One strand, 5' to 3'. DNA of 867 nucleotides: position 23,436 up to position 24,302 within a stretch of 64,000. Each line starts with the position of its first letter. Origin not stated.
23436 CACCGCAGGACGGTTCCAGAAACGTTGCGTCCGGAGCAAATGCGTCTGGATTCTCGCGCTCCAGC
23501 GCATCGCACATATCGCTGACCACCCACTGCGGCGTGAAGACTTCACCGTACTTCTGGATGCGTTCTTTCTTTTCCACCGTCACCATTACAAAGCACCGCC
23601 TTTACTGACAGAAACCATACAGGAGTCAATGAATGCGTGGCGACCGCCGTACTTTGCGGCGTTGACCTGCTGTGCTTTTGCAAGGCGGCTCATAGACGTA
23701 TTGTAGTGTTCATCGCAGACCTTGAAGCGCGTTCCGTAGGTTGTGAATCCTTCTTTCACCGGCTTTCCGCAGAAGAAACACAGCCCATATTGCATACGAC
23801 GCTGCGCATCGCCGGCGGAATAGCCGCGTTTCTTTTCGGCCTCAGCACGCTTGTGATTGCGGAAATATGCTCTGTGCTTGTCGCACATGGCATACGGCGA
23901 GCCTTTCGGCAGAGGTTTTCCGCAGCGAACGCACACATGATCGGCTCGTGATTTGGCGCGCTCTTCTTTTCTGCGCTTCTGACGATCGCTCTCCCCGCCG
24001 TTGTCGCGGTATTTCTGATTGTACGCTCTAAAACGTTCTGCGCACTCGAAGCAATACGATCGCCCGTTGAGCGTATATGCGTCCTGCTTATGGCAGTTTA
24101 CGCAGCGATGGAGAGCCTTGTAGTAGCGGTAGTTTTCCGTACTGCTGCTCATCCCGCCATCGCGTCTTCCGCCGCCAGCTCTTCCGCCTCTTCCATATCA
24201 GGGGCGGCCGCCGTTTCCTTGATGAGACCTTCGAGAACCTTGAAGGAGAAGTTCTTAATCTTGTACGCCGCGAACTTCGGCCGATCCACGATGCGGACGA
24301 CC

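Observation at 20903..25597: Clustered RNA-repair-type enzymes: RNA ligase, P-loop kinase/HD phosphatase and a nucleotidyltransferase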

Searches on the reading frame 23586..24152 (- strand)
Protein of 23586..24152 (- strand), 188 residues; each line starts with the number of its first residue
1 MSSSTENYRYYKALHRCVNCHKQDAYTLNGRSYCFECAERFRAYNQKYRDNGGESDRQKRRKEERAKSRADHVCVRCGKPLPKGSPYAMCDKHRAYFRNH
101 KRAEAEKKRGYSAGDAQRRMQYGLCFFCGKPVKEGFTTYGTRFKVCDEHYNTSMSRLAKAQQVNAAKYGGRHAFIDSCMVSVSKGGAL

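Call 3: search_protein_families(library=pfam, proteins=[window:23586-24152:-], max_evalue=0.01)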
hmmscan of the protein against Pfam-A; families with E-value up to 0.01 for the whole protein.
window:23586-24152:- (188 aa): 1 family
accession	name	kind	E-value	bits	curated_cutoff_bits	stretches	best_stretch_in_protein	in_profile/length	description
PF18912.6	DZR_2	-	0.00015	21.9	27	0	68-90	33-52/56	Double zinc ribbon domain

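Call 4: search_protein_families(library=phrogs, proteins=[window:23586-24152:-], max_evalue=0.001)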
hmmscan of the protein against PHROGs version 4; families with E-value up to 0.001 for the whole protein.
window:23586-24152:- (188 aa): 0 families

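Call 8: search_protein_families(library=ncbifam, proteins=[window:23586-24152:-], max_evalue=0.01)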
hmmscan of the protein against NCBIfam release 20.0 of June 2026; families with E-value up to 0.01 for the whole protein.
window:23586-24152:- (188 aa): 2 families
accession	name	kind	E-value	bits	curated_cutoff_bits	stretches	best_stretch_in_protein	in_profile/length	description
NF047605.1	LIC10235_fam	equivalog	0.00013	22.2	160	0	117-151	54-88/92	LIC10235 family protein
NF038310.1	lysogeny_AimR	equivalog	0.0013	17.9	70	1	16-107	220-312/365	AimR family lysis-lysogeny pheromone receptor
